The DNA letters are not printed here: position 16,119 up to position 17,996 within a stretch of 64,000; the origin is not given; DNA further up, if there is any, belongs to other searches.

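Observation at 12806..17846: Cluster of repeat-architecture surface proteins: YVTN propeller lipoprotein plus tandem TPR paralogs with swapped C-terminal domains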

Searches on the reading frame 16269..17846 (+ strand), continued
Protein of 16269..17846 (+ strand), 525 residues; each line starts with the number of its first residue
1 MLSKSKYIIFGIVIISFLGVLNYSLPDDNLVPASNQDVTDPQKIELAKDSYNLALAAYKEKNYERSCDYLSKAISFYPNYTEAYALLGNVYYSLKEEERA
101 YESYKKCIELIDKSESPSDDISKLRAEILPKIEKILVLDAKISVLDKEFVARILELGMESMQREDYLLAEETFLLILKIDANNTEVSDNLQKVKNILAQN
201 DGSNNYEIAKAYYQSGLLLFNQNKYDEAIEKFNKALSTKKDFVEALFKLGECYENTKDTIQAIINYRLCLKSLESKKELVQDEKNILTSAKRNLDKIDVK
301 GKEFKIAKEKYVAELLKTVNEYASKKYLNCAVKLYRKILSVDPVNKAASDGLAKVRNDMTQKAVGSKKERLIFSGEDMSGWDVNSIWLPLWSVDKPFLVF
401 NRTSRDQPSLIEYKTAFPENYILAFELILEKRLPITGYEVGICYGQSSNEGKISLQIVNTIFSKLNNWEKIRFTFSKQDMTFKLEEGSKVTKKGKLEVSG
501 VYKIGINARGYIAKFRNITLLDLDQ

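Call 23: find_encoding_contigs(protein=P0008, flank=10000, max_places=2)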
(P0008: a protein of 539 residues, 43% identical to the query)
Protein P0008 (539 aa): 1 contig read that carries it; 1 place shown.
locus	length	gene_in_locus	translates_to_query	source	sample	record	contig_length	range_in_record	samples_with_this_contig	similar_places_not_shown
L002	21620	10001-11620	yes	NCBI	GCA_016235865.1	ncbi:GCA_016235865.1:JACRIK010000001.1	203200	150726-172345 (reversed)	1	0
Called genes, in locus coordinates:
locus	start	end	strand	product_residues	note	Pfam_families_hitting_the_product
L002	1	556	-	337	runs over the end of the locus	PF04055:Radical_SAM, PF06968:BATS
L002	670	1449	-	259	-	PF04542:Sigma70_r2, PF04539:Sigma70_r3 (weak), PF08281:Sigma70_r4_2 (weak), PF04545:Sigma70_r4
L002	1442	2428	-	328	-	PF00158:Sigma54_activat, PF14532:Sigma54_activ_2, PF25601:AAA_lid_14, PF02954:HTH_8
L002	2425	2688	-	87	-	PF13411:MerR_1 (weak), PF00376:MerR (weak)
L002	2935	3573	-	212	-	PF13414:TPR_11 (faint), PF13432:TPR_16 (faint), PF13181:TPR_8 (faint), PF14559:TPR_19 (faint), PF21033:RMD1-3 (faint), PF13431:TPR_17 (faint), PF00515:TPR_1 (weak), PF07719:TPR_2 (weak)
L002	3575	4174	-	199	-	PF01330:RuvA_N, PF14520:HHH_5, PF07499:RuvA_C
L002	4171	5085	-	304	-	PF00989:PAS, PF13188:PAS_8 (weak), PF08448:PAS_4, PF13426:PAS_9, PF08447:PAS_3, PF00990:GGDEF, PF22335:Cas10-Cmr2_palm2 (faint)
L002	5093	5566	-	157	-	PF13581:HATPase_c_2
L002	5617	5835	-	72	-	-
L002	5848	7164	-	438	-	PF00155:Aminotran_1_2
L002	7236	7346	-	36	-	PF01370:Epimerase (weak)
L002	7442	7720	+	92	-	-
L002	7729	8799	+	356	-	PF06925:MGDG_synth, PF13692:Glyco_trans_1_4 (faint), PF02350:Epimerase_2, PF00534:Glycos_transf_1, PF04101:Glyco_tran_28_C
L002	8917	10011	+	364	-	-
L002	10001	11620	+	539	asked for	PF13424:TPR_12 (faint), PF00515:TPR_1 (weak), PF07719:TPR_2 (weak), PF13181:TPR_8 (faint), PF13414:TPR_11, PF06439:3keto-disac_hyd (weak)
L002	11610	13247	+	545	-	PF13424:TPR_12 (faint), PF00515:TPR_1 (weak), PF07719:TPR_2 (faint), PF13174:TPR_6 (faint), PF13181:TPR_8 (faint), PF13414:TPR_11 (weak), PF06439:3keto-disac_hyd (weak)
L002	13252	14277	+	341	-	PF13432:TPR_16 (faint), PF14559:TPR_19 (faint), PF00515:TPR_1 (faint), PF07719:TPR_2 (faint), PF13181:TPR_8 (faint), PF13424:TPR_12 (weak), PF06439:3keto-disac_hyd (faint)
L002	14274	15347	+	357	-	PF07719:TPR_2 (faint), PF13414:TPR_11 (faint), PF13432:TPR_16 (weak), PF14559:TPR_19 (weak), PF06439:3keto-disac_hyd (weak)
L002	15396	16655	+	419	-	PF04187:Cofac_haem_bdg, PF00595:PDZ, PF13180:PDZ_2, PF17820:PDZ_6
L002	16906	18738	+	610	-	PF12717:Cnd1 (faint), PF13646:HEAT_2, PF00514:Arm (faint), PF03130:HEAT_PBS (faint), PF13513:HEAT_EZ (faint), PF02985:HEAT (faint), PF13646:HEAT_2, PF13646:HEAT_2, +1 more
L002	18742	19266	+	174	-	PF00595:PDZ (weak), PF13180:PDZ_2, PF17820:PDZ_6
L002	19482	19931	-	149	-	-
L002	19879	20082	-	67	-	-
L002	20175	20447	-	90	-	PF13384:HTH_23, PF13518:HTH_28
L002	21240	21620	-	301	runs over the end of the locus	PF00892:EamA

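Call 24: find_encoding_contigs(protein=P0002, flank=10000, max_places=2)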
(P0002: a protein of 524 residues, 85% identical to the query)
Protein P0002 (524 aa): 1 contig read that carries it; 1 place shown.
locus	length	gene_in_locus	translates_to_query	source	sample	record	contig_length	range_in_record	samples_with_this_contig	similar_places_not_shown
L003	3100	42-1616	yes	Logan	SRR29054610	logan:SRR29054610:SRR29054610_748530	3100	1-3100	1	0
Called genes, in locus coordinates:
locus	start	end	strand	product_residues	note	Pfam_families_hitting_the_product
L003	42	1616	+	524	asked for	PF00515:TPR_1 (faint), PF07719:TPR_2 (faint), PF13174:TPR_6 (faint), PF13181:TPR_8 (faint), PF13424:TPR_12 (faint), PF13428:TPR_14 (faint), PF13431:TPR_17 (faint), PF13414:TPR_11 (weak), +2 more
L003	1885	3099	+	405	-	?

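Call 25: find_encoding_contigs(protein=P0006, flank=10000, max_places=2)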
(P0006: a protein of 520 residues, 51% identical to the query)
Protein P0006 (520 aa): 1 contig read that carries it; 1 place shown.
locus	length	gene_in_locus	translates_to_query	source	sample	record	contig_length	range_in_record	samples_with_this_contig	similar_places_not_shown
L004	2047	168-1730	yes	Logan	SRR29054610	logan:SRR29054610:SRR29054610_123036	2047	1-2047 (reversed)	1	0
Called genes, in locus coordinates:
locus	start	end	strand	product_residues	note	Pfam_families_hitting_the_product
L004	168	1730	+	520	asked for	PF00515:TPR_1 (weak), PF07719:TPR_2 (weak), PF13414:TPR_11, PF25390:WD40_RLD, PF13540:RCC1_2 (weak), PF00415:RCC1, PF13540:RCC1_2, PF00415:RCC1, +11 more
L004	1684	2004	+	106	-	PF25390:WD40_RLD, PF13540:RCC1_2 (weak), PF00415:RCC1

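Call 28: search_protein_families(library=pfam, proteins=[L003:1885-3099:+, L002:8917-10011:+], max_evalue=0.01)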
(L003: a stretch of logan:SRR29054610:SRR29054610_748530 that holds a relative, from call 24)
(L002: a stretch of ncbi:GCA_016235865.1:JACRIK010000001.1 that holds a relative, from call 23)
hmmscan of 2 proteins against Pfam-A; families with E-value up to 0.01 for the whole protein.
L003:1885-3099:+ (405 aa): 1 family
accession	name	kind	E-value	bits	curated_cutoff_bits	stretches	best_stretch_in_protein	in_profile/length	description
PF20208.3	ARPP-1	-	4.2e-61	207.3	27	1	62-363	2-295/297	ARG and Rhodanese-Phosphatase-superfamily-associated Protein domain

L002:8917-10011:+ (364 aa): 3 families
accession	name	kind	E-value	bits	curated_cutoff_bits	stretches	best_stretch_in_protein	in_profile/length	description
PF13181.12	TPR_8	-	0.0006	20.2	25.7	0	240-269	1-30/34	Tetratricopeptide repeat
PF07719.23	TPR_2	-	0.0014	19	27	0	208-238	3-33/34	Tetratricopeptide repeat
PF13414.12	TPR_11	-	0.0096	16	26.8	0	221-251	9-39/42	TPR repeat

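Call 36: find_related_loci(query=A1, collection=genome_contigs, flank=10000)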
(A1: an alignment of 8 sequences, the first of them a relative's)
Query A1 (525 aa) in genome_contigs; peptide patterns used: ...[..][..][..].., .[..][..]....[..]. (x = any residue, [..] = any of these).
532 stretches matched a pattern; 94 encode a relative of the query (tblastn E <= 1e-3); the best 80 are kept; 80 distinct loci.
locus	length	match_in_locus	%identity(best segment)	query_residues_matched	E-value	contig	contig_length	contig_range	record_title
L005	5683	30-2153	45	32-520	2e-101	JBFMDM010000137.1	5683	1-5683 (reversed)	MAG: Planctomycetota bacterium isolate MAG219 MAG219_137, whole genome shotgun sequence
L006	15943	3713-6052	42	30-520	3e-99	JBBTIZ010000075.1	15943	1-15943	MAG: Planctomycetota bacterium isolate H41-bin223_1 H41_bin223_1_000000000075, whole genome shotgun sequence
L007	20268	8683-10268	32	26-523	3e-65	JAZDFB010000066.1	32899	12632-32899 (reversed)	MAG: Planctomycetota bacterium isolate MEGAHIT-group-0.182 k141_16376277, whole genome shotgun sequence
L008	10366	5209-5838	24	71-270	6e-9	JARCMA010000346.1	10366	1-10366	MAG: Microcoleus sp. MP8IB2.171 k99_1023421, whole genome shotgun sequence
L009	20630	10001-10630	25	71-270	8e-9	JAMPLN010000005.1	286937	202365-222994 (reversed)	Microcoleus vaginatus FACHB-2002 strain DQ-U3 scaffold_5, whole genome shotgun sequence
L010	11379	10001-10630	25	71-270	7e-9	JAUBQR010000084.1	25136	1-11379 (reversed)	Microcoleus sp. Pol12B4 NODE_163_length_25136_cov_23.284928, whole genome shotgun sequence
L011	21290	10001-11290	25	45-271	1e-8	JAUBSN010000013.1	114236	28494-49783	Microcoleus sp. F8-C3 NODE_87_length_114236_cov_20.335716, whole genome shotgun sequence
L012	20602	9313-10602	25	45-271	9e-9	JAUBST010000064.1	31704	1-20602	Microcoleus sp. F6_B6 NODE_84_length_31704_cov_138.687387, whole genome shotgun sequence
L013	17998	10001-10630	25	71-270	7e-9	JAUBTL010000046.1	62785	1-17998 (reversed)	Microcoleus sp. D2_18a_B4 NODE_51_length_62785_cov_66.568683, whole genome shotgun sequence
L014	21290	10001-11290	24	45-271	9e-9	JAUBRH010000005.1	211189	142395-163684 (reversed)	Microcoleus sp. N9_A2 NODE_16_length_211189_cov_67.112282, whole genome shotgun sequence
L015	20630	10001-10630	25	71-270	1e-8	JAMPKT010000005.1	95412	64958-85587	Microcoleus vaginatus DQ-U2 scaffold_5, whole genome shotgun sequence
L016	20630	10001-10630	24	71-270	6e-9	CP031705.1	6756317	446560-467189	Microcoleus vaginatus HSN003, whole genome shotgun sequence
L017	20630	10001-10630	25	71-270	2e-8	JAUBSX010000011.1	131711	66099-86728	Microcoleus sp. F4-D5 NODE_19_length_131711_cov_28.485688, whole genome shotgun sequence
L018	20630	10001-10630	24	71-270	2e-8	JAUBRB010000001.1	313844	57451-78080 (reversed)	Microcoleus sp. POL10_C6 NODE_10_length_313844_cov_45.236245, whole genome shotgun sequence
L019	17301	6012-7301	24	45-271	2e-8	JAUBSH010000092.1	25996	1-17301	Microcoleus sp. K1-B1 NODE_123_length_25996_cov_25.334118, whole genome shotgun sequence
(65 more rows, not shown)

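Call 40: search_protein_families(library=pfam, proteins=[L006:923-2455:+, L006:3122-4225:+, L006:4233-5297:+, L006:5300-6544:+, L006:6526-7644:+, L005:535-1593:+, L005:1599-2837:+, L005:2838-4523:+, L007:8167-9249:+, L007:9246-10274:+], max_evalue=0.001)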
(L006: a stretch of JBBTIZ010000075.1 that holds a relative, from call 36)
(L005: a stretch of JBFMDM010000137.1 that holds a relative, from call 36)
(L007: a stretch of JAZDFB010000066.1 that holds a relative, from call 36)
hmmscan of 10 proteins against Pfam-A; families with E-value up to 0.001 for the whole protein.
L006:923-2455:+ (510 aa): 2 families
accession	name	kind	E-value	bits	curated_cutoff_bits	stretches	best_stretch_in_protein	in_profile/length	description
PF12698.13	ABC2_membrane_3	-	9.2e-14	51.7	31.6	1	59-246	164-347/347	ABC-2 family transporter protein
PF12679.13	ABC2_membrane_2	-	1.5e-07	31.4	27.2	1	70-224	79-244/283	ABC-2 family transporter protein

L006:3122-4225:+ (367 aa): 7 families
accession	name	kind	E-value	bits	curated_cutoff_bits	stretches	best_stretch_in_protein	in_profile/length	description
PF00515.34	TPR_1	-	8.8e-10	38.4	27.8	1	217-246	5-34/34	Tetratricopeptide repeat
PF07719.23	TPR_2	-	1.3e-09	37.9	27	1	215-245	3-33/34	Tetratricopeptide repeat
PF13181.12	TPR_8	-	4.3e-08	33.1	25.7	0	217-245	5-33/34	Tetratricopeptide repeat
PF13424.12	TPR_12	-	1e-05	26.1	30.1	0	218-276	8-74/77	Tetratricopeptide repeat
PF13431.12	TPR_17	-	3.5e-05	24.2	24.4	0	235-266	1-32/34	Tetratricopeptide repeat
PF13414.12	TPR_11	-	5.2e-05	23.3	26.8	1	222-260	3-41/42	TPR repeat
PF14559.12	TPR_19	-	0.00021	22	25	0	224-266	2-44/68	Tetratricopeptide repeat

L006:4233-5297:+ (354 aa): 8 families
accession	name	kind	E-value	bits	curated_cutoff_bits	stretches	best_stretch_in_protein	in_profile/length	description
PF07719.23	TPR_2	-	3.4e-09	36.5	27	0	63-91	1-29/34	Tetratricopeptide repeat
PF13181.12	TPR_8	-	8.5e-09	35.3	25.7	0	64-90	2-28/34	Tetratricopeptide repeat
PF00515.34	TPR_1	-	2e-08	34.1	27.8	0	63-90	1-28/34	Tetratricopeptide repeat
PF13414.12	TPR_11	-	0.00017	21.6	26.8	1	36-76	1-41/42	TPR repeat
PF13174.12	TPR_6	-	0.00025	21.9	26.3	0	64-88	1-25/33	Tetratricopeptide repeat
PF14559.12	TPR_19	-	0.00042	21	25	0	39-84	1-46/68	Tetratricopeptide repeat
PF13424.12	TPR_12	-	0.00089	19.8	30.1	0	13-42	6-35/77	Tetratricopeptide repeat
PF04090.18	Rrn11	-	0.0009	19.4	20.2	0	99-159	8-68/192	RNA polymerase I-specific transcription initiation factor Rrn11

L006:5300-6544:+ (414 aa): 21 families
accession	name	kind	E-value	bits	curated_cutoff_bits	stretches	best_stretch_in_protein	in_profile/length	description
PF13414.12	TPR_11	-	2.8e-40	136.2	26.8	3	201-241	1-41/42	TPR repeat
PF07719.23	TPR_2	-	1.2e-39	131.6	27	3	228-260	1-33/34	Tetratricopeptide repeat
PF00515.34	TPR_1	-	1.2e-38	129.8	27.8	3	228-260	1-33/34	Tetratricopeptide repeat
PF13181.12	TPR_8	-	9e-32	106.9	25.7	1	228-260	1-33/34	Tetratricopeptide repeat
PF13431.12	TPR_17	-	6.1e-29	98.3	24.4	1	217-244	2-29/34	Tetratricopeptide repeat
PF13432.12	TPR_16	-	1.3e-26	93.1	32.7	2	198-260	1-63/65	Tetratricopeptide repeat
PF14559.12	TPR_19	-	2.9e-19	69.6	25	1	205-248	2-45/68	Tetratricopeptide repeat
PF13371.12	TPR_9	-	1.3e-17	64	35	2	339-407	4-72/73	Tetratricopeptide repeat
PF13428.12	TPR_14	-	4.3e-16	58.2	23.5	0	331-371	2-42/44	Tetratricopeptide repeat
PF13424.12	TPR_12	-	1.6e-14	54.3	30.1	1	228-292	3-75/77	Tetratricopeptide repeat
PF13174.12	TPR_6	-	2.9e-12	46.8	26.3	0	64-87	1-24/33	Tetratricopeptide repeat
PF25575.1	TPR_BSK1_C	-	7.4e-08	32.7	42.2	0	200-265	48-114/118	Serine/threonine-protein kinase BSK1-like, TPR repeats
PF14561.12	TPR_20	-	5.2e-07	30.3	25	0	315-363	7-55/90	Tetratricopeptide repeat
PF12895.13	ANAPC3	-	1.4e-06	28.9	27.2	0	215-287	10-81/82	Anaphase-promoting complex, cyclosome, subunit 3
PF25062.1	ARM_TT21_N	-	9.5e-06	25.9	40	1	247-377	81-215/222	Tetratricopeptide repeat protein 21 N-terminal ARM repeat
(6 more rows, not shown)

L006:6526-7644:+ (372 aa): 8 families
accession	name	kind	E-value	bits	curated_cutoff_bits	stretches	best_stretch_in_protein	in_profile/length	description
PF07719.23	TPR_2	-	9.3e-09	35.2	27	1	43-73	1-31/34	Tetratricopeptide repeat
PF00515.34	TPR_1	-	8.8e-08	32.1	27.8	1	43-75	1-33/34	Tetratricopeptide repeat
PF13181.12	TPR_8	-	1.6e-06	28.3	25.7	0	43-75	1-33/34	Tetratricopeptide repeat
PF14559.12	TPR_19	-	4.8e-06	27.2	25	1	53-92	1-40/68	Tetratricopeptide repeat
PF06439.18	3keto-disac_hyd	-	9.4e-06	26.2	26.8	1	210-267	2-62/187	3-keto-disaccharide hydrolase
PF13174.12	TPR_6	-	1.3e-05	26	26.3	0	44-70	1-27/33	Tetratricopeptide repeat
PF13414.12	TPR_11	-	3.1e-05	24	26.8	1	50-88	1-39/42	TPR repeat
PF13432.12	TPR_16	-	4.3e-05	24.3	32.7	1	47-91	1-45/65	Tetratricopeptide repeat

L005:535-1593:+ (352 aa): 8 families
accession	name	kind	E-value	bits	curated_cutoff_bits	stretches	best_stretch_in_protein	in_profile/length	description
PF00515.34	TPR_1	-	1.2e-09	38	27.8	1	61-88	1-28/34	Tetratricopeptide repeat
PF07719.23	TPR_2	-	1.5e-09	37.7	27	0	61-89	1-29/34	Tetratricopeptide repeat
PF14559.12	TPR_19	-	3e-06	27.9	25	1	39-81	3-45/68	Tetratricopeptide repeat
PF13181.12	TPR_8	-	6e-06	26.5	25.7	0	62-88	2-28/34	Tetratricopeptide repeat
PF13414.12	TPR_11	-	1.6e-05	24.9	26.8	1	40-74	7-41/42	TPR repeat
PF13174.12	TPR_6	-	2.1e-05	25.3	26.3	0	62-86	1-25/33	Tetratricopeptide repeat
PF13424.12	TPR_12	-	0.00072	20.1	30.1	0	20-55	38-73/77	Tetratricopeptide repeat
PF13432.12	TPR_16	-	0.00074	20.4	32.7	0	33-84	3-54/65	Tetratricopeptide repeat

L005:1599-2837:+ (412 aa): 21 families
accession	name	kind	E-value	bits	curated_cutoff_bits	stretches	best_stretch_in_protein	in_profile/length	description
PF00515.34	TPR_1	-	2.8e-48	160.3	27.8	5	192-225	1-34/34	Tetratricopeptide repeat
PF07719.23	TPR_2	-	1.9e-43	143.4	27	4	226-259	1-34/34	Tetratricopeptide repeat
PF13414.12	TPR_11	-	7.5e-41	138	26.8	4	199-239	1-41/42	TPR repeat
PF13181.12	TPR_8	-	5.1e-34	114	25.7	3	193-225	2-34/34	Tetratricopeptide repeat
PF13431.12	TPR_17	-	4e-30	102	24.4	2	214-246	1-33/34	Tetratricopeptide repeat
PF13432.12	TPR_16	-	3e-28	98.3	32.7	2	197-259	2-64/65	Tetratricopeptide repeat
PF14559.12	TPR_19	-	1.5e-23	83.4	25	3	203-263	2-61/68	Tetratricopeptide repeat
PF13428.12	TPR_14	-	8.1e-19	66.7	23.5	0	295-337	2-44/44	Tetratricopeptide repeat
PF13371.12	TPR_9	-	2.6e-17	63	35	2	337-405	4-72/73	Tetratricopeptide repeat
PF13174.12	TPR_6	-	4.2e-17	62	26.3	0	62-88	1-27/33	Tetratricopeptide repeat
PF13424.12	TPR_12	-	1e-16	61.3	30.1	0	25-92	1-76/77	Tetratricopeptide repeat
PF13176.12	TPR_7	-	1.8e-07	31.1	27.9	0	64-96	2-33/36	Tetratricopeptide repeat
PF24575.1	TPR_Slam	-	2.1e-07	31.8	35.2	0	198-241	53-96/104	Surface lipoprotein assembly modifier, N-terminal TPR repeats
PF25063.1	ARM_TT21_C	-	2.1e-07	31.4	35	1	240-395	35-197/209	Tetratricopeptide repeat protein 21 C-terminal ARM domain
PF25575.1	TPR_BSK1_C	-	3.3e-07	30.6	42.2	0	198-258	48-109/118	Serine/threonine-protein kinase BSK1-like, TPR repeats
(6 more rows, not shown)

L005:2838-4523:+ (561 aa): 3 families
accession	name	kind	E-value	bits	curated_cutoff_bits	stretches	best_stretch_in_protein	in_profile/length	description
PF00092.34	VWA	-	2.3e-12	47.9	23.8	1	121-274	4-163/174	von Willebrand factor type A domain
PF13519.12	VWA_2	-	1.6e-06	29.2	27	1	122-220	4-106/107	von Willebrand factor type A domain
PF25106.1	VWA_4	-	6e-05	23.1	27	1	120-252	3-136/169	von Willebrand factor A domain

L007:8167-9249:+ (360 aa): 5 families
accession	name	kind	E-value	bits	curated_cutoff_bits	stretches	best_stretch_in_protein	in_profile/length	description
PF13414.12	TPR_11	-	5.4e-07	29.6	26.8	1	209-238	9-38/42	TPR repeat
PF07719.23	TPR_2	-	5.5e-07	29.7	27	0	195-226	2-33/34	Tetratricopeptide repeat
PF00515.34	TPR_1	-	6.4e-06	26.2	27.8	0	205-227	12-34/34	Tetratricopeptide repeat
PF13181.12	TPR_8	-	1.8e-05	25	25.7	0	228-257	1-30/34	Tetratricopeptide repeat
PF13424.12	TPR_12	-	0.00039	21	30.1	0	227-259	2-34/77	Tetratricopeptide repeat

L007:9246-10274:+ (342 aa): 7 families
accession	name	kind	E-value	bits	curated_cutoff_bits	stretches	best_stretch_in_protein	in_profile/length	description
PF00515.34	TPR_1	-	3.6e-08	33.3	27.8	0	61-87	3-29/34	Tetratricopeptide repeat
PF07719.23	TPR_2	-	5.1e-08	32.9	27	0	62-87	4-29/34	Tetratricopeptide repeat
PF13181.12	TPR_8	-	4.7e-07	29.9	25.7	0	61-87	3-29/34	Tetratricopeptide repeat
PF13424.12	TPR_12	-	1.7e-06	28.6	30.1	0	19-53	39-73/77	Tetratricopeptide repeat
PF06439.18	3keto-disac_hyd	-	2.3e-06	28.2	26.8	1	193-285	3-92/187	3-keto-disaccharide hydrolase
PF13174.12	TPR_6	-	4.9e-06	27.3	26.3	0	61-87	2-28/33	Tetratricopeptide repeat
PF13431.12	TPR_17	-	0.00071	20.1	24.4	0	49-79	3-33/34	Tetratricopeptide repeat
